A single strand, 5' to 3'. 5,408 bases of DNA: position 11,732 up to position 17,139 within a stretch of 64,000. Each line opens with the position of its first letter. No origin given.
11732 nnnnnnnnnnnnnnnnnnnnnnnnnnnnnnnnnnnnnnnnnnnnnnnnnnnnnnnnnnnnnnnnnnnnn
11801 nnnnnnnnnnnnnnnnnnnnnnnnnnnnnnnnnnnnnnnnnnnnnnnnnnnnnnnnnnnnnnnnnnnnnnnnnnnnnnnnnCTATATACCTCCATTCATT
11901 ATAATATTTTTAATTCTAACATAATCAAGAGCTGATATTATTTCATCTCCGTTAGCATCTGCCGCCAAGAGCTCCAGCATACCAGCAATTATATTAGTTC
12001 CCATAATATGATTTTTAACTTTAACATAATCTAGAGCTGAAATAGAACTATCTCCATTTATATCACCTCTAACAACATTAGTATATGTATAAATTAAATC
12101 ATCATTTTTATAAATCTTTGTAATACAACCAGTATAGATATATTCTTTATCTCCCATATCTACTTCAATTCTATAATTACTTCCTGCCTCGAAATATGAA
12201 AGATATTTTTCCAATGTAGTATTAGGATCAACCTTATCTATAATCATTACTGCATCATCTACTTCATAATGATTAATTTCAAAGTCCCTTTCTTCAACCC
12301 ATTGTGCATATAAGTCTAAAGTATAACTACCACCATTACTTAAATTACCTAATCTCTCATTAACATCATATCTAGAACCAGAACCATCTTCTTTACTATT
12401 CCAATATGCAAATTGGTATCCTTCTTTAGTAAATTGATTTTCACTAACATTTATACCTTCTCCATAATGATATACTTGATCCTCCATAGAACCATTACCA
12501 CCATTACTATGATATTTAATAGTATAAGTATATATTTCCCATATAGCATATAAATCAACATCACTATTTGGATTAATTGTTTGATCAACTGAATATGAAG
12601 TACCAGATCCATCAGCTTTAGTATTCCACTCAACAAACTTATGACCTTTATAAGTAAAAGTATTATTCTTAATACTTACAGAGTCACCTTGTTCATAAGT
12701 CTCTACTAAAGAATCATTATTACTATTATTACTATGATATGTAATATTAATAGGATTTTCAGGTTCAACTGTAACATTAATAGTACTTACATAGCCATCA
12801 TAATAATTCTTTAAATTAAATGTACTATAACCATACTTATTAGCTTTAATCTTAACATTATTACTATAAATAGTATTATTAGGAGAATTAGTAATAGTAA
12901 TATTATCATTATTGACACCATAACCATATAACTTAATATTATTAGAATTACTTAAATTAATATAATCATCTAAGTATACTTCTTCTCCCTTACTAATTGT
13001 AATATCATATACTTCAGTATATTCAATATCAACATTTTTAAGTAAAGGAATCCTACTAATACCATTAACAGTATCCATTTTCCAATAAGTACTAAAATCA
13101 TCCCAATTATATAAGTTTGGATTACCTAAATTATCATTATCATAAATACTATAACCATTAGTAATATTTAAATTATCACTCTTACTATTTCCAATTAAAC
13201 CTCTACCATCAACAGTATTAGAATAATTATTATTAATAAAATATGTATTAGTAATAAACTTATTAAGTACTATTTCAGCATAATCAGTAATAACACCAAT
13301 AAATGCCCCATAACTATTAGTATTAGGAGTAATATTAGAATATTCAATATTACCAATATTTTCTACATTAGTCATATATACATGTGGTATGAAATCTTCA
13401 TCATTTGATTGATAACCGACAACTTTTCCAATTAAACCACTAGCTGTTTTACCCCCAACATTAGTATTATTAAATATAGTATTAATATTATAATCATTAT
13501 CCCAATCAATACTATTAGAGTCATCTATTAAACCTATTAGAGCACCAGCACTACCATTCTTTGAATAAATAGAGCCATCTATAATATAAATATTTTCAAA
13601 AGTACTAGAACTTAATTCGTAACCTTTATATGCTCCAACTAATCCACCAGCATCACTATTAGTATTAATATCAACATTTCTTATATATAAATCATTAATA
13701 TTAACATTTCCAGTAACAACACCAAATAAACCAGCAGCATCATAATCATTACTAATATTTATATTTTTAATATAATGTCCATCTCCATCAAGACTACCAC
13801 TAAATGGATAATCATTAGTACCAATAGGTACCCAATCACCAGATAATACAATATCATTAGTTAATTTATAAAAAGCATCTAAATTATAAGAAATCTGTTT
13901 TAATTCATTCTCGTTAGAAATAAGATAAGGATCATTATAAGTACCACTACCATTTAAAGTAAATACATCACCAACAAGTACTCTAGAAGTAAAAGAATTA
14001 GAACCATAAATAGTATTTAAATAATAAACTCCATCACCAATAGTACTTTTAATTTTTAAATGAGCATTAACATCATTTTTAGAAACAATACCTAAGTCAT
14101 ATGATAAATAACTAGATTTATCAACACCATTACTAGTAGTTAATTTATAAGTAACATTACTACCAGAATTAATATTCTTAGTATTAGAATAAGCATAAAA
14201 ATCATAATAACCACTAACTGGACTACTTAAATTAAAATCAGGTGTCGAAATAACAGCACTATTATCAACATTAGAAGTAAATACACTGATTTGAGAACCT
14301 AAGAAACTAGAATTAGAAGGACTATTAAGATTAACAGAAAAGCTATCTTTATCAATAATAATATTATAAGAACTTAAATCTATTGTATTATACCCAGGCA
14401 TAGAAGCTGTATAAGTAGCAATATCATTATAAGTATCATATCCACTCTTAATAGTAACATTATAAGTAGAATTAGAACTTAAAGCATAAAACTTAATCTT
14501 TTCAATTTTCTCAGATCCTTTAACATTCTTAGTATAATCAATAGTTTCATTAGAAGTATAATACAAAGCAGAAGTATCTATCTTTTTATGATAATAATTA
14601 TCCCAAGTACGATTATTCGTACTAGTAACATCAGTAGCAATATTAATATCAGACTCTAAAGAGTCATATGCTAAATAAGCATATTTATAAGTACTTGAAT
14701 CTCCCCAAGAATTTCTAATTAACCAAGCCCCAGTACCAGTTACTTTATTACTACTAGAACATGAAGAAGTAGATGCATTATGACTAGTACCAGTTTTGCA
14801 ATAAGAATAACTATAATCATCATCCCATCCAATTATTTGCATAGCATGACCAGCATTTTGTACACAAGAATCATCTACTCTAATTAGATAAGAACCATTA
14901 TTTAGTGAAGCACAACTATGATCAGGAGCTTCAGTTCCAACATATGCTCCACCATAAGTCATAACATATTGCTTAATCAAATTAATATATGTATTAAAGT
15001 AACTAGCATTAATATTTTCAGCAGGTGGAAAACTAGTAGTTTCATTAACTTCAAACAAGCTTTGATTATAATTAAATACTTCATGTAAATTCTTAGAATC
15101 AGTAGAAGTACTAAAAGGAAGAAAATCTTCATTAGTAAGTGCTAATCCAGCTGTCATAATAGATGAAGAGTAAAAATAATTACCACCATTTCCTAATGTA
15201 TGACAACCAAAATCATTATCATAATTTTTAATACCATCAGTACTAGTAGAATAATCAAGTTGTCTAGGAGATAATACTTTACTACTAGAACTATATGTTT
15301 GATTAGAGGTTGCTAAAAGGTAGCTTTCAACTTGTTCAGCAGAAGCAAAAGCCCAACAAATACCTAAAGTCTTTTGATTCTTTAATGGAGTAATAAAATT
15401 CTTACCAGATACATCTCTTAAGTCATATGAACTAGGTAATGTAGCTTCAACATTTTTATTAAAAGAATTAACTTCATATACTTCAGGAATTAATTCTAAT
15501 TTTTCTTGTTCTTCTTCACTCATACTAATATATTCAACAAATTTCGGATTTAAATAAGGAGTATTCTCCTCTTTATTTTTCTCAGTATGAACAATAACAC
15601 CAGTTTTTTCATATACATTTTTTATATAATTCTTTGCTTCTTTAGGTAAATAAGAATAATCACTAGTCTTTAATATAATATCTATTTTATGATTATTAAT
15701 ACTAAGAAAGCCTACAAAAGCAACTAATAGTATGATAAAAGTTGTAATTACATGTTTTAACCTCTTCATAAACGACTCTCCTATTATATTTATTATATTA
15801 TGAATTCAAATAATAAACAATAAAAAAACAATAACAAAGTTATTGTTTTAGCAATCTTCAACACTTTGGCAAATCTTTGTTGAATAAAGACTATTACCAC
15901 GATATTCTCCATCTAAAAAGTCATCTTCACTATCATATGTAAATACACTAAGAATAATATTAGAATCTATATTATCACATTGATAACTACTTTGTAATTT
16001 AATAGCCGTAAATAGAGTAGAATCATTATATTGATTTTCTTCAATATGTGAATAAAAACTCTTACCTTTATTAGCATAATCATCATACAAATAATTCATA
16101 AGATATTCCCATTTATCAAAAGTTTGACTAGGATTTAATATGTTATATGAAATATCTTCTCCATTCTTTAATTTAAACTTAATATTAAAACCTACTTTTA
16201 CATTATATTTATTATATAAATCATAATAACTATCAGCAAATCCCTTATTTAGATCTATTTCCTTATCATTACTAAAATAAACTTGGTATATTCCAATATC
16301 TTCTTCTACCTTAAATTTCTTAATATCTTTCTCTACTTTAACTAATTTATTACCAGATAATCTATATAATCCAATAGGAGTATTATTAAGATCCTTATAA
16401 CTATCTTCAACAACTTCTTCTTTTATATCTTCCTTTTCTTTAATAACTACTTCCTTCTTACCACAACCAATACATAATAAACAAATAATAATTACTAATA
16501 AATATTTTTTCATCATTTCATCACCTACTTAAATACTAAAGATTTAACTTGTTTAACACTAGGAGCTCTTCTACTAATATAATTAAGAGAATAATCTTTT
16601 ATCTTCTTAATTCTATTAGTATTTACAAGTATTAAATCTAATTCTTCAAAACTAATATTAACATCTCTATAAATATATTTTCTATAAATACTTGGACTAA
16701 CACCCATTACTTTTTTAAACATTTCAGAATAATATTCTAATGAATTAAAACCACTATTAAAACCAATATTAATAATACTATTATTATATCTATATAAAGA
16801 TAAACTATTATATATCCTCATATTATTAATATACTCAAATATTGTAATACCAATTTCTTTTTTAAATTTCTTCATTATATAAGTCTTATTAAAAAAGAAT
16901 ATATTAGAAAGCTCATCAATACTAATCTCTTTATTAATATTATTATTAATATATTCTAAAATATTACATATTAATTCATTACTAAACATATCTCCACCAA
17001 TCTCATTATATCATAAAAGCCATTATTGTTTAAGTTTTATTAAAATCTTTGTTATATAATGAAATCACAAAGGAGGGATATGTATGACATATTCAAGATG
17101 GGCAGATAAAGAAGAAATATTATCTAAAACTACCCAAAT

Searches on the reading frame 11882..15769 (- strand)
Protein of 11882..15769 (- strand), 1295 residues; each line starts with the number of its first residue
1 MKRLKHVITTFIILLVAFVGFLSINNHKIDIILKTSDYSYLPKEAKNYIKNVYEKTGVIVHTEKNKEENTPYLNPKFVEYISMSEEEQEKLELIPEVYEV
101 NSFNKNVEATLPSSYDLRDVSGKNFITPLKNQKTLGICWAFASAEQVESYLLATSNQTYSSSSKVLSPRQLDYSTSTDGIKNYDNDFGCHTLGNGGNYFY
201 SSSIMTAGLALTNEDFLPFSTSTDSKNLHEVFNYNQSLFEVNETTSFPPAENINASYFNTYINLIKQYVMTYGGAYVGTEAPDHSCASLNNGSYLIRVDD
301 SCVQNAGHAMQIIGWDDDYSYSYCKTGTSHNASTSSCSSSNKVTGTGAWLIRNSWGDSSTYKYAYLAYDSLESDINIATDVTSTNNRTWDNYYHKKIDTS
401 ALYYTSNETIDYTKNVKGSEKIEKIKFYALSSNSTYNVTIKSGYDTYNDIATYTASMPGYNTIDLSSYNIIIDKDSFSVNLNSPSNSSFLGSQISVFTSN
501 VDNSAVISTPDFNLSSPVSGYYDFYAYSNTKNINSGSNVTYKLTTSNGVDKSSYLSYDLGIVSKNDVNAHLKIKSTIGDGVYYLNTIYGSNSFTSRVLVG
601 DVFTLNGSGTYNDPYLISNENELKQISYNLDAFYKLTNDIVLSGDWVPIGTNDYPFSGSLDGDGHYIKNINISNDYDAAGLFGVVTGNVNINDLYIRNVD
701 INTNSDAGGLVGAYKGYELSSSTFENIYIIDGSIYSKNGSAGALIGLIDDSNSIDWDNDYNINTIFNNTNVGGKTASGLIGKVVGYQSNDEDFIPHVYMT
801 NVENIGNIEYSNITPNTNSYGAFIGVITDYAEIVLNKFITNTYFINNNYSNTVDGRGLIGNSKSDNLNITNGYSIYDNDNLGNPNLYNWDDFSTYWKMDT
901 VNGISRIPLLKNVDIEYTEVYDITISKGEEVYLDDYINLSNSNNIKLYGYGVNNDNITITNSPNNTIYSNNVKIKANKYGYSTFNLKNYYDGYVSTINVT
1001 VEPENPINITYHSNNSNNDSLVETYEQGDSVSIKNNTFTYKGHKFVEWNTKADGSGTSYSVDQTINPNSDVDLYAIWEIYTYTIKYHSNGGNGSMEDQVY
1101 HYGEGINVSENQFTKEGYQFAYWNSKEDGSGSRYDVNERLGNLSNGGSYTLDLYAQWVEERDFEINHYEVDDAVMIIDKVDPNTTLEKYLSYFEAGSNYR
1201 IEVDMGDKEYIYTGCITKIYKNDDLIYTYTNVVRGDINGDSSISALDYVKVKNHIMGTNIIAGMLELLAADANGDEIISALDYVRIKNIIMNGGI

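Call 6: search_protein_families(library=pfam, proteins=[window:11882-15769:-], max_evalue=0.01)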
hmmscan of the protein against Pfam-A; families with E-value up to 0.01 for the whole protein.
window:11882-15769:- (1295 aa): 4 families
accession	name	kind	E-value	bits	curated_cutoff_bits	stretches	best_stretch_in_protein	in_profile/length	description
PF09479.16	Flg_new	-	9e-21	74.2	27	2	1008-1075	2-64/65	Listeria-Bacteroides repeat domain (List_Bact_rpt)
PF00112.29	Peptidase_C1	-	2.1e-13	51.3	20.7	1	111-361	1-196/220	Papain family cysteine protease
PF00404.24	Dockerin_1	-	1.9e-10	41.2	22.9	1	1235-1290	2-56/57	Dockerin type I domain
PF18998.6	Flg_new_2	-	0.0065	16.9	23.6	0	1088-1130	6-47/73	Divergent InlB B-repeat domain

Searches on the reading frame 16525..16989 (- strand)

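Call 6: search_protein_families(library=pfam, proteins=[window:16525-16989:-], max_evalue=0.01)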
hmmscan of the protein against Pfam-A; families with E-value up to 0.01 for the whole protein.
window:16525-16989:- (154 aa): 2 families
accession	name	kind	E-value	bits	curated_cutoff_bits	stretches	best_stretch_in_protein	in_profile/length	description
PF00165.29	HTH_AraC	-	5.6e-13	49.1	26.6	2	69-104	8-42/42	Bacterial regulatory helix-turn-helix proteins, AraC family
PF12833.13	HTH_18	-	5.8e-13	49.4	33.6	1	28-104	2-79/80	Helix-turn-helix domain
